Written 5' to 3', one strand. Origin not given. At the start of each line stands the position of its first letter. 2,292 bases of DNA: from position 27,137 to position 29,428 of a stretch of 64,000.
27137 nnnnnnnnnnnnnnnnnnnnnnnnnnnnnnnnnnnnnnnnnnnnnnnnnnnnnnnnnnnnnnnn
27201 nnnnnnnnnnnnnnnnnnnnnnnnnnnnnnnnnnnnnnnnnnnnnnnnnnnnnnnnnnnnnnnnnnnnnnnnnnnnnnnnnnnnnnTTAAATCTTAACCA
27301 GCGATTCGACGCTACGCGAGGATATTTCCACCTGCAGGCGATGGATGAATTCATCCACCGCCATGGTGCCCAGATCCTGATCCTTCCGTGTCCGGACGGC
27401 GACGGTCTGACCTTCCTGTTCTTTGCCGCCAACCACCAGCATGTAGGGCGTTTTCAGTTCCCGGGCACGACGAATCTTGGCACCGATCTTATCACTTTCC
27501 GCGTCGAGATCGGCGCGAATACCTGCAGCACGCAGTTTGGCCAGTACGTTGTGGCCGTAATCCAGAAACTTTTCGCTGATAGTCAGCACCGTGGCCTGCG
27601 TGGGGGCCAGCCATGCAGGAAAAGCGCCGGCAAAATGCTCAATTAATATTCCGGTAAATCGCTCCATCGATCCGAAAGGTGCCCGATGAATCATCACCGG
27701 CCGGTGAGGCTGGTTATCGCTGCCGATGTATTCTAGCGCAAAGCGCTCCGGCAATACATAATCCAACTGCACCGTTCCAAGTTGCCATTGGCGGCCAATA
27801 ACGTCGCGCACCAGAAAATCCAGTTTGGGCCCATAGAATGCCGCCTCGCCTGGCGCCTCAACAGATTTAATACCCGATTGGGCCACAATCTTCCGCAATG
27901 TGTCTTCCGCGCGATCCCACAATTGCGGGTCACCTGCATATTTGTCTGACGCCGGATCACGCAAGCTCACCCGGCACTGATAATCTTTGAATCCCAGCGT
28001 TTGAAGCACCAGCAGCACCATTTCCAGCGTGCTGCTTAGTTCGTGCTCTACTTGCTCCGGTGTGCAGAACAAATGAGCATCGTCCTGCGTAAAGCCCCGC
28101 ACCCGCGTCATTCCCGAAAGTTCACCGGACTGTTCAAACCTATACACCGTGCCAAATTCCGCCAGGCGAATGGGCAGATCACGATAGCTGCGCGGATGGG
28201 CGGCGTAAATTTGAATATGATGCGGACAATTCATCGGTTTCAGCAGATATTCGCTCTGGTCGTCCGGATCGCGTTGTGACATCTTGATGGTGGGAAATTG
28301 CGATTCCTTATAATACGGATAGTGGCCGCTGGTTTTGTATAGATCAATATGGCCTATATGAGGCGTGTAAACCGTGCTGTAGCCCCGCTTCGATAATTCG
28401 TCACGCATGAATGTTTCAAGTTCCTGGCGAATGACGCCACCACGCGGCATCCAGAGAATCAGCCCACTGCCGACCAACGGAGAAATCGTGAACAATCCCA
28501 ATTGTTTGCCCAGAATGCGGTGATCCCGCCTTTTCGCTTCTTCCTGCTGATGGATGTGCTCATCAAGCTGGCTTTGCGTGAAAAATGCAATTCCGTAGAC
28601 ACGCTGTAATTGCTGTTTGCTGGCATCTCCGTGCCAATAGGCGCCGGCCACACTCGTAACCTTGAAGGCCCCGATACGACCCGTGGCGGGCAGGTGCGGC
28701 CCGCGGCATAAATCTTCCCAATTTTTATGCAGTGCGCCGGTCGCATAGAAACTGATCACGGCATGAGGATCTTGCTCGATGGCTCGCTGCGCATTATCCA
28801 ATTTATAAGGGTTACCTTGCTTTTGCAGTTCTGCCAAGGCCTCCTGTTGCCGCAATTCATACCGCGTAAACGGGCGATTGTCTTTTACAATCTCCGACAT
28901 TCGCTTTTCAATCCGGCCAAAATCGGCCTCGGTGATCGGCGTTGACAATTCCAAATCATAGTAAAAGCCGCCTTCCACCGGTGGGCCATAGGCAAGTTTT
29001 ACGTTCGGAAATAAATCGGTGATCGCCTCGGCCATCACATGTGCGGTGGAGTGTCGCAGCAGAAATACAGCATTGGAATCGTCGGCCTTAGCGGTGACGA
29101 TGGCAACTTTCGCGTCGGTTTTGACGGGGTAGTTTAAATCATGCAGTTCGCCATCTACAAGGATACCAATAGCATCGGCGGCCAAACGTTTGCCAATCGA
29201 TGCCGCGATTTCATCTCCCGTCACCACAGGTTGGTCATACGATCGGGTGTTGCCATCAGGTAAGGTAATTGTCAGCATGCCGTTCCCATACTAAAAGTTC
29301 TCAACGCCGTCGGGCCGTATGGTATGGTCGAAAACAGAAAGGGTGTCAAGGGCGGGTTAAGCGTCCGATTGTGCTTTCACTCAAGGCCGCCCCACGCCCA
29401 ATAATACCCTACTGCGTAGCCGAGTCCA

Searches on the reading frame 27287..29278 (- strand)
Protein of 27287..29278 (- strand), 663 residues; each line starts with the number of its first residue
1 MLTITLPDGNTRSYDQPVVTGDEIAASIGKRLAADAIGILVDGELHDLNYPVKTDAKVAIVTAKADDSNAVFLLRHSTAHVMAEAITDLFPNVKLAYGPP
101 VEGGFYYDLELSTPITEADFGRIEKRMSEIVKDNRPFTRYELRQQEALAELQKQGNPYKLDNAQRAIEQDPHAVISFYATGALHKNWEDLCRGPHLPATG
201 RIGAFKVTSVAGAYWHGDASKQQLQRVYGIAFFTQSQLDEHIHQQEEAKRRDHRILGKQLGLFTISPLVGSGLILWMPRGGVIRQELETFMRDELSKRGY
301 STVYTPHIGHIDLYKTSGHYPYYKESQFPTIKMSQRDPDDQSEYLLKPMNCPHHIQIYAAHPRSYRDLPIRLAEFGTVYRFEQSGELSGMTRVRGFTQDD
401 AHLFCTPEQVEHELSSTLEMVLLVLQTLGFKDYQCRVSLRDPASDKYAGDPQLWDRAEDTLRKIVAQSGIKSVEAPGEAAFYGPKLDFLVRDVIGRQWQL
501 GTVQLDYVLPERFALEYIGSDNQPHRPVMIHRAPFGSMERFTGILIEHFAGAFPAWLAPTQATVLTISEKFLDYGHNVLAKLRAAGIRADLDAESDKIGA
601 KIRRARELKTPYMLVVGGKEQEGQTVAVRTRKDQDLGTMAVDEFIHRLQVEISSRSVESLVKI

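Call 20: search_protein_families(library=pfam, proteins=[window:27287-29278:-], max_evalue=0.00001)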
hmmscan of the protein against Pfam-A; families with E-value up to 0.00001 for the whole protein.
window:27287-29278:- (663 aa): 4 families
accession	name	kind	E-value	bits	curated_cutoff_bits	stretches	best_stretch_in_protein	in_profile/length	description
PF00587.30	tRNA-synt_2b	-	1e-44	153.2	29.3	1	339-549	6-179/179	tRNA synthetase class II core domain (G, H, P, S and T)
PF03129.25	HGTP_anticodon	-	5.3e-22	78.2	21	1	561-649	1-92/94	Anticodon binding domain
PF07973.19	tRNA_SAD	-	2.7e-11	43.7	24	1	186-228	8-44/44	Threonyl and Alanyl tRNA synthetase second additional domain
PF02824.27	TGS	-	6e-08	33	22.2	1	3-62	2-60/60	TGS domain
